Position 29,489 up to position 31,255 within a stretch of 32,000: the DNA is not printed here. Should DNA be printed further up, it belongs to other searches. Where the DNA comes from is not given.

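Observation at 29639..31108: Catalytically degenerate tyrosine-recombinase domain fused to a STAND NTPase and a membrane anchor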

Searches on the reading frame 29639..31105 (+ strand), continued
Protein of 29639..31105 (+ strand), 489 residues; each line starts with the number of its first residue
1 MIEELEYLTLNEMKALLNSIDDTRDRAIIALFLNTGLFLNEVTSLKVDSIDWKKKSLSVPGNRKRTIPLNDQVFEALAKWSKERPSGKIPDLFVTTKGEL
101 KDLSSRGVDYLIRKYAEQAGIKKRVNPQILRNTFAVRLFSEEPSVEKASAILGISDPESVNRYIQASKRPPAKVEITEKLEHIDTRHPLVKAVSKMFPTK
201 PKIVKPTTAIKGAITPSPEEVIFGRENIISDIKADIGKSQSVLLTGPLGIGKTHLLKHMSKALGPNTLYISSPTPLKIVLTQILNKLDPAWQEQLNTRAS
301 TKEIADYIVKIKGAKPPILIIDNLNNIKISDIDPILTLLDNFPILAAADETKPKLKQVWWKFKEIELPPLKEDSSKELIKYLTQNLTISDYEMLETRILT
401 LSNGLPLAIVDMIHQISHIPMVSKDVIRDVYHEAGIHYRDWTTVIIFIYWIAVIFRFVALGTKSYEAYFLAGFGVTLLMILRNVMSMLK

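Call 44: predict_structure(alignment_id=A2)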
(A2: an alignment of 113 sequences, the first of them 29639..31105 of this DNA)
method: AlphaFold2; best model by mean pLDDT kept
length: 489 residues; sequences in the alignment: 113
mean_pLDDT: 81.8   pTM: 0.66
mean pLDDT of the five models: 81.8, 80.5, 78.3, 78.0, 78.0
residues with pLDDT >= 90: 79; 70-90: 351; 50-70: 45; < 50: 14
segments of 3 or more residues with pLDDT < 50: 172-182
pLDDT, mean of each block of 10 residues (from residue 1): 71 87 90 89 88 86 84 87 80 82 88 89 87 87 78 83 77 39 57 67 60 61 86 89 89 90 86 87 85 76 85 83 87 86 88 72 89 91 84 91 89 86 86 73 83 85 84 84 72
secondary structure, 60 per line:
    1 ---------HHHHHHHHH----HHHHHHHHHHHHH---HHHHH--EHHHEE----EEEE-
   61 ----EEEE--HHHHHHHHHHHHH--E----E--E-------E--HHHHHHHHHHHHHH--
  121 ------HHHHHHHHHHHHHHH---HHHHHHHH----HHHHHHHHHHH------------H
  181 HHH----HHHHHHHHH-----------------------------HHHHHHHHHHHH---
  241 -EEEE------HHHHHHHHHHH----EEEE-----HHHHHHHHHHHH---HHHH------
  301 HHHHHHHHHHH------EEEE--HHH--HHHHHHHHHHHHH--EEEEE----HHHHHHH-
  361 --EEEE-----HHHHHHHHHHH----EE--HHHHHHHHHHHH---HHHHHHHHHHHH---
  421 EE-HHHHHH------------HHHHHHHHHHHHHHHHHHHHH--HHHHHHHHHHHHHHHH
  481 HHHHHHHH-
elements in order: H10-18 H23-35 H39-43 E56-59 E65-68 H71-83 H105-118 H127-141 H145-152 H157-167 H180-183 H188-196 H226-237 E242-245 H252-262 E267-270 H276-287 H291-294 H301-311 E318-321 H329-341 E344-348 H353-359 E363-366 H372-382 H391-402 H406-417 H424-429 H442-462 H465-488

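Call 52: fold_search(model_id=the predicted structure, library=pdb)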
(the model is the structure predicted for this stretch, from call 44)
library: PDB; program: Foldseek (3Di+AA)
matches with E <= 10: 1567; with E <= 0.001: 820
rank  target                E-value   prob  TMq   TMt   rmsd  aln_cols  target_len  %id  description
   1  5hxy_B                3.7e-09  1.00  0.32  0.55   8.4       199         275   21  Crystal structure of XerA recombinase (released 2017-02-01)
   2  5hxy_A                5.7e-09  1.00  0.31  0.53   8.5       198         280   21  Crystal structure of XerA recombinase (released 2017-02-01)
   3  5hxy_C                6.3e-09  1.00  0.31  0.53   8.5       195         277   22  Crystal structure of XerA recombinase (released 2017-02-01)
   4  5hxy_F                1.2e-08  1.00  0.31  0.56   8.3       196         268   21  Crystal structure of XerA recombinase (released 2017-02-01)
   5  5hxy_D                1.1e-07  1.00  0.31  0.54   1.9       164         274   24  Crystal structure of XerA recombinase (released 2017-02-01)
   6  8umv_A                3.3e-07  1.00  0.31  0.28   5.7       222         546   18  Atomic model of the human CTF18-RFC-PCNA-DNA ternary complex with narrow PCNA opening state I (state 5) (released 2024-05-08)
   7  6qi8_D                3.6e-07  1.00  0.31  0.48   8.1       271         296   18  Truncated human R2TP complex, structure 3 (ADP-filled) (released 2019-04-10)
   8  3pfi_B                4.2e-07  1.00  0.32  0.53  11.1       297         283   15  2.7 Angstrom resolution crystal structure of a probable holliday junction DNA helicase (ruvB) from Campylobacter jejun (released 2010-11-10)
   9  8uii_C                4.4e-07  1.00  0.32  0.46  11.0       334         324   12  Cryo-EM map of human clamp-clamp loader ATAD5-RFC-closed PCNA complex in intermediate state 1 (released 2024-05-29)
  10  2c9o_C                5.2e-07  1.00  0.30  0.44   7.0       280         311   15  3D Structure of the human RuvB-like helicase RuvBL1 (released 2006-10-23)
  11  9ria_C                5.4e-07  1.00  0.32  0.19  23.6       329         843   16  Cryo-EM structure of tomato NRC3-AVRcap1b complex (released 2025-07-23)
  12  9ria_B                5.4e-07  1.00  0.32  0.19  23.1       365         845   14  Cryo-EM structure of tomato NRC3-AVRcap1b complex (released 2025-07-23)
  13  4a8e                  6.3e-07  1.00  0.29  0.52   5.6       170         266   23  The structure of a dimeric Xer recombinase from archaea (released 2012-12-05)
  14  9cc9_G                6.3e-07  1.00  0.36  0.22  25.9       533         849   13  Dodecameric state of the NRC4 resistosome (released 2024-09-11)
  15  9h2l_A                6.6e-07  1.00  0.34  0.21  21.5       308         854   15  Cryo-EM structure of an octameric G10-resistosome from wheat (released 2025-09-24)
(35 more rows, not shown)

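Call 65: search_protein_families(library=pfam, proteins=[L001:5517-6344:+, L001:6398-7954:+, L009:7561-8433:+, L009:8766-9668:+, L012:1799-2782:+, L012:833-1348:+, L022:3941-5356:+, L022:5387-6547:+, L022:1407-3437:+, L009:6636-7121:+], max_evalue=0.01)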
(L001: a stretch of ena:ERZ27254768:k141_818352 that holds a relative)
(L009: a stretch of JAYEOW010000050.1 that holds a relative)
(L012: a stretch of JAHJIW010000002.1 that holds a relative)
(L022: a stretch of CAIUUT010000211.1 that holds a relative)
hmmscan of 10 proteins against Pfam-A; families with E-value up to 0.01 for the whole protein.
L001:5517-6344:+ (276 aa): 0 families

L001:6398-7954:+ (519 aa): 0 families

L009:7561-8433:+ (291 aa): 0 families

L009:8766-9668:+ (301 aa): 0 families

L012:1799-2782:+ (328 aa): 2 families
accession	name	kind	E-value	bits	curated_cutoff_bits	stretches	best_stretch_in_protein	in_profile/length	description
PF18933.6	PsbP_2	-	1.4e-05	25.6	27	1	186-327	46-184/184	PsbP-like protein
PF01789.22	PsbP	-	0.00033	21.2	23.5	0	278-327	106-155/155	PsbP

L012:833-1348:+ (172 aa): 1 family
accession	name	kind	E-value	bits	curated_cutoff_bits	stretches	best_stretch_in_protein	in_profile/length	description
PF09678.15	Caa3_CtaG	-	0.0043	16.9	27.7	1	67-157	63-153/237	Cytochrome c oxidase caa3 assembly factor (Caa3_CtaG)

L022:3941-5356:+ (472 aa): 0 families

L022:5387-6547:+ (387 aa): 2 families
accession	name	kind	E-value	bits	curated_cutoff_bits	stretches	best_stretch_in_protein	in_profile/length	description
PF02169.21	LPP20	-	1.1e-07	32.7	25.9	0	158-230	15-82/97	LPP20 lipoprotein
PF16548.10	FlgT_N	-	0.00011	23.1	28.8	0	176-246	17-86/87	Flagellar assembly protein T, N-terminal domain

L022:1407-3437:+ (677 aa): 5 families
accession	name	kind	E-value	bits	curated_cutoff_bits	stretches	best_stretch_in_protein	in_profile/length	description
PF13337.12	BrxL_ATPase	-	3e-146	486.6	25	1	154-467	1-313/313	Lon-like protease BrxL-like, ATPase domain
PF20442.3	BrxL_N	-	3.8e-52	176.2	28.2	1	12-142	2-132/132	BREX system Lon protease-like protein BrxL N-terminal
PF05362.19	Lon_C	-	1.1e-12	48.5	21.1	1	514-670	43-198/205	Lon protease (S16) C-terminal proteolytic domain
PF13541.12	ChlI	-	0.001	19.4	27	1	517-641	2-119/121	Subunit ChlI of Mg-chelatase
PF11918.13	Peptidase_S41_N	-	0.0072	16.9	26.6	0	52-92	17-60/129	N-terminal domain of Peptidase_S41 in eukaryotic IRBP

L009:6636-7121:+ (162 aa): 1 family
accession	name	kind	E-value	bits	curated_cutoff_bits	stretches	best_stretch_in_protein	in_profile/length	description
PF00565.23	SNase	-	1.5e-30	106.2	21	1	52-157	1-106/107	Staphylococcal nuclease homologue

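Call 85: search_protein_families(library=pfam, alignment_id=A1, max_evalue=0.001)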
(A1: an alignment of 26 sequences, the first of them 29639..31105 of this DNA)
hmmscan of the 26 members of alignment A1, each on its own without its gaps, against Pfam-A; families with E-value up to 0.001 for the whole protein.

A. member 1, window:29639-31105:+ (489 aa): 6 families
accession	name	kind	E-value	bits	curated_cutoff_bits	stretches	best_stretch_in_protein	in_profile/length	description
PF00589.27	Phage_integrase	-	1.7e-23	83.7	27.1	1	7-168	2-170/172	Phage integrase family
PF13401.12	AAA_22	-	1.6e-08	35.4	27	1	240-339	6-104/130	AAA domain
PF13191.12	AAA_16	-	8.7e-07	30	32.6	1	223-340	3-157/167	AAA ATPase domain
PF02367.23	TsaE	-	3e-06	27.6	26.6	1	230-274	12-55/128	Threonylcarbamoyl adenosine biosynthesis protein TsaE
PF00004.35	AAA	-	5.3e-06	27.4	21.2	1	242-331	1-73/131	ATPase family associated with various cellular activities (AAA)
PF07728.20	AAA_5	-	8.8e-06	26.2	22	1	242-345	2-96/139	AAA domain (dynein-related subfamily)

B. families by the number of members that match (of 26 scanned): 19 families
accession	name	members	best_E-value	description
PF00589.27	Phage_integrase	26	1e-26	Phage integrase family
PF13401.12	AAA_22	26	5.2e-13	AAA domain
PF13191.12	AAA_16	23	5.3e-09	AAA ATPase domain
PF00004.35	AAA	18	8.9e-08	ATPase family associated with various cellular activities (AAA)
PF02367.23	TsaE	12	3e-06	Threonylcarbamoyl adenosine biosynthesis protein TsaE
PF07728.20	AAA_5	10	8.8e-06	AAA domain (dynein-related subfamily)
PF05729.18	NACHT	5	2.1e-05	NACHT domain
PF25201.1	nSTAND6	4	3.5e-05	Novel STAND NTPase 6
PF01637.24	ATPase_2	3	1.3e-06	ATPase domain predominantly from Archaea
PF13479.12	AAA_24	3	1.6e-05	AAA domain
PF20720.3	nSTAND3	3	0.00025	Novel STAND NTPase 3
PF13245.12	AAA_19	3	0.00039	AAA domain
PF00005.33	ABC_tran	3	0.00052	ABC transporter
PF24389.1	ORC-CDC6-like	2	0.00025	ORC-CDC6-like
PF07693.20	KAP_NTPase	2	0.00062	KAP family P-loop domain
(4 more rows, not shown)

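Call 86: search_protein_families(library=phrogs, proteins=[window:29639-31105:+, L008:11736-13046:+, L008:13061-13588:+], max_evalue=0.001)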
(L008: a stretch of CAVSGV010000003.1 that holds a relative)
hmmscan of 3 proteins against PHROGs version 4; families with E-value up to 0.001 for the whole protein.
window:29639-31105:+ (489 aa): 3 families
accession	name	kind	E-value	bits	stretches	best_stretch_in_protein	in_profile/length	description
phrog_1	-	integration and excision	1.7e-23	84.7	1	5-185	268-457/611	integrase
phrog_216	-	integration and excision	5.9e-22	79.1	1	6-168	54-226/301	integrase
phrog_11838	-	DNA, RNA and nucleotide metabolism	0.00029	21.1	1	237-402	39-191/420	clamp loader of DNA polymerase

L008:11736-13046:+ (437 aa): 3 families
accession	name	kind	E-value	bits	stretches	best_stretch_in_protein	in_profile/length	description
phrog_27171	-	other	1.4e-05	26.5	1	109-173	65-125/131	hydrolase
phrog_20744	-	other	3.2e-05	25.1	0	32-62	22-52/224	hydrolase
phrog_19577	-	head and packaging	0.00075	19.7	0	350-426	46-120/378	minor head protein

L008:13061-13588:+ (176 aa): 1 family
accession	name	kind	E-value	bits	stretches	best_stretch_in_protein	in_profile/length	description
phrog_20785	-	unknown function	4.3e-06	26.9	1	46-93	115-162/379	-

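Call 88: find_related_loci(query=A1, collection=viral_contigs, flank=10000)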
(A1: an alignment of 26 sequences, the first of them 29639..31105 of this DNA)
Query A1 (489 aa) in viral_contigs; peptide patterns used: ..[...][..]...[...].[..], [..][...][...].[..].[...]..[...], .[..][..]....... (x = any residue, [..] = any of these).
173 stretches matched a pattern, but none encodes a relative of the query by tblastn (E <= 1e-3).

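Call 98: search_protein_families(library=pfam, proteins=[L009:14956-16107:+, L009:16325-17797:+, L011:6658-9186:+, L012:8274-11897:+, L013:16373-17518:+, L014:5465-8002:+, L015:13303-14766:+, L015:14811-17759:+, L031:14714-16231:+, L032:4820-6958:+], max_evalue=0.00001)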
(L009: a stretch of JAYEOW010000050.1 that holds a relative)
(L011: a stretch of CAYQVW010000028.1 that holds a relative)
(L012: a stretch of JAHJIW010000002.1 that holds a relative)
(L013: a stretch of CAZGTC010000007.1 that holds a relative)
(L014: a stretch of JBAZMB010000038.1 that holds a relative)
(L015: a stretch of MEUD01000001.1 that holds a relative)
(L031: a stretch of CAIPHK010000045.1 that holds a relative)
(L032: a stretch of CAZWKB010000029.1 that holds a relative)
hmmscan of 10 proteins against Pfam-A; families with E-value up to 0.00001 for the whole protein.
L009:14956-16107:+ (384 aa): 1 family
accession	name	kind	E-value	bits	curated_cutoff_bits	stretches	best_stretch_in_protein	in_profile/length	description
PF09903.14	DUF2130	-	5.2e-64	216.4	26.7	1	135-364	4-241/255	Uncharacterized protein conserved in bacteria (DUF2130)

L009:16325-17797:+ (491 aa): 4 families
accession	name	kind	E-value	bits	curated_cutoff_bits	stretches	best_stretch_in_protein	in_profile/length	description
PF13304.12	AAA_21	-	5.5e-12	46.8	27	1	79-247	131-301/304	AAA domain, putative AbiEii toxin, Type IV TA system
PF13175.12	AAA_15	-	1.9e-09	38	32.1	1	34-246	176-371/374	AAA ATPase domain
PF20469.4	OLD-like_TOPRIM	-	6.8e-08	33.4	23.2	1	287-355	1-67/67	Overcoming lysogenization defect protein-like, TOPRIM domain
PF02463.25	SMC_N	-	5.5e-07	29.7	40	1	126-254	70-207/220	RecF/RecN/SMC N terminal domain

L011:6658-9186:+ (843 aa): 1 family
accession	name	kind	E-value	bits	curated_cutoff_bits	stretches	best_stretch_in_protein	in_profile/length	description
PF01326.24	PPDK_N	-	5.9e-52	177.4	27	1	287-664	3-326/328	Pyruvate phosphate dikinase, AMP/ATP-binding domain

L012:8274-11897:+ (1208 aa): 0 families

L013:16373-17518:+ (382 aa): 2 families
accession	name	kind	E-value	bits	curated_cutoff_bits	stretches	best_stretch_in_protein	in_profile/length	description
PF02784.22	Orn_Arg_deC_N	-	4.7e-26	92.1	23.4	1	46-263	17-245/247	Pyridoxal-dependent decarboxylase, pyridoxal binding domain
PF00278.28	Orn_DAP_Arg_deC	-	4.4e-10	40.2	23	1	24-359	1-95/95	Pyridoxal-dependent decarboxylase, C-terminal sheet domain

L014:5465-8002:+ (846 aa): 0 families

L015:13303-14766:+ (488 aa): 1 family
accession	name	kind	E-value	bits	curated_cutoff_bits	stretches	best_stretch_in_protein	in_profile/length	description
PF13482.12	RNase_H_2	-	5.6e-32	111.4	22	1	305-474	1-163/165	RNase_H superfamily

L015:14811-17759:+ (983 aa): 4 families
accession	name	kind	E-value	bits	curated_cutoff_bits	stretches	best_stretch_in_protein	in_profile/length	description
PF00176.29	SNF2-rel_dom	-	4.8e-38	131.4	24.9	1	54-299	14-251/290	SNF2-related domain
PF00271.37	Helicase_C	-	1.7e-21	77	23.5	1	468-574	7-110/110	Helicase conserved C-terminal domain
PF04851.21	ResIII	-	1e-12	48.7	22.5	1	37-198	3-162/164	Type III restriction enzyme, res subunit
PF00270.35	DEAD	-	1.1e-08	35.4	26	1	57-199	16-161/167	DEAD/DEAH box helicase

L031:14714-16231:+ (506 aa): 3 families
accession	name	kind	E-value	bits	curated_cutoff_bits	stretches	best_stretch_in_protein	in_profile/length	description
PF02384.22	N6_Mtase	-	3.1e-108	362.2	20.4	1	163-470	3-309/311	N-6 DNA Methylase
PF12161.14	HsdM_N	-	4.9e-20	73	24.5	1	10-148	1-135/135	HsdM N-terminal domain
PF07669.17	Eco57I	-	3.5e-06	27.7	25.3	1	263-377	56-165/171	Eco57I restriction-modification methylase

L032:4820-6958:+ (713 aa): 5 families
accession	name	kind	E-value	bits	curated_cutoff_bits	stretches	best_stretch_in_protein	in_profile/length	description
PF13086.12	AAA_11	-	4.9e-21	76.1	27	1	258-546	2-251/257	AAA domain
PF13087.12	AAA_12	-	5.4e-15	55.9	27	1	579-707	1-135/195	AAA domain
PF13245.12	AAA_19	-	1.2e-09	38.9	25.1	1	262-546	1-130/134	AAA domain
PF13604.12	AAA_30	-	3e-09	37.3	27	0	258-321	2-67/191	AAA domain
PF00580.27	UvrD-helicase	-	5.8e-06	26.6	23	0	259-521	2-224/271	UvrD/REP helicase N-terminal domain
